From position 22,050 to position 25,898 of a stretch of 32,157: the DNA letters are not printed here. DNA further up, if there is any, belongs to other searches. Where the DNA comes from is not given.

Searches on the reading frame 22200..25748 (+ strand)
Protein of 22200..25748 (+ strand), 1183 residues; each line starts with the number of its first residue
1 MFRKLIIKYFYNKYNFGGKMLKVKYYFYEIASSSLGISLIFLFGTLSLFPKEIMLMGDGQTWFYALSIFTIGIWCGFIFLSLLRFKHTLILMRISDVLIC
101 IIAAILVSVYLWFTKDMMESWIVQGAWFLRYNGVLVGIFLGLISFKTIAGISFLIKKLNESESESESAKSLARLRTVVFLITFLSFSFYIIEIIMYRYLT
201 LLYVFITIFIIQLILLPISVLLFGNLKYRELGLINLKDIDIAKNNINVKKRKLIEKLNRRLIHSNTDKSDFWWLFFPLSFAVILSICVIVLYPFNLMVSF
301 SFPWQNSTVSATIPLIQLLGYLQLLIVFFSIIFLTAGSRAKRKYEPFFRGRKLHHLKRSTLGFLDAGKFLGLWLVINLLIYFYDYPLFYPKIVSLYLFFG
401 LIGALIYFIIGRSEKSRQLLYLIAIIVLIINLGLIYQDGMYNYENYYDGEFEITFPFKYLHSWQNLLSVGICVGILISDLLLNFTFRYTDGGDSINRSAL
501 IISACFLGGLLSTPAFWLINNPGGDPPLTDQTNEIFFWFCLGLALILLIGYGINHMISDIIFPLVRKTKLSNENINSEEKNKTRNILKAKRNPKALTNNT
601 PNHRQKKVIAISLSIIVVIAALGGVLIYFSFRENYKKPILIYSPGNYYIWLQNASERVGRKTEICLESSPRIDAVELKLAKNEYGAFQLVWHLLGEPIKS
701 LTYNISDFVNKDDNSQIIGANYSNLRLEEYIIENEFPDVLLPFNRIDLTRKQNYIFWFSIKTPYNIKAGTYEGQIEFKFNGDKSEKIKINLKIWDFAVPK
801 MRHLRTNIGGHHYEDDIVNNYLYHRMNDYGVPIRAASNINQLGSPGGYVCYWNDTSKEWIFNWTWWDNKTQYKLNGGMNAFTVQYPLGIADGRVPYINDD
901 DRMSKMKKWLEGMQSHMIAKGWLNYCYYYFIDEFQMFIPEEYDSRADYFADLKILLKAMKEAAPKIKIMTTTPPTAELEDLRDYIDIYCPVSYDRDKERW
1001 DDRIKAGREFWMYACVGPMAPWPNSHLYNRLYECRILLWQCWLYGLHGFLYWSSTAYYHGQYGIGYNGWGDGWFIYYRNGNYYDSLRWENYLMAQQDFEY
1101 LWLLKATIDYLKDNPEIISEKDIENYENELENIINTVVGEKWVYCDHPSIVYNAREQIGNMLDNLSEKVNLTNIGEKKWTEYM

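Call 26: search_protein_families(library=pfam, proteins=[window:22200-25748:+], max_evalue=0.001)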
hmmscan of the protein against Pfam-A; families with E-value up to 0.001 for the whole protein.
window:22200-25748:+ (1183 aa): 4 families
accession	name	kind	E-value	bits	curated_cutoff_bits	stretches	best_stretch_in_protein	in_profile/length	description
PF13320.12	GH123_cat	-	4.3e-16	59.6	23.1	1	905-1103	134-323/324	Glycoside hydrolase 123, catalytic domain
PF19543.5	GH123_N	-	5.1e-06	25.1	22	1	674-795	192-307/969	Glycoside hydrolase 123, N-terminal domain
PF21840.1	DUF6899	-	0.00048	21.1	27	0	895-936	2-42/85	Domain of unknown function (DUF6899)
PF22680.2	Glyco_hydro_123_N_2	-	0.0008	19.7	27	0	701-778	73-141/142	Glycoside hydrolase 123 N-terminal domain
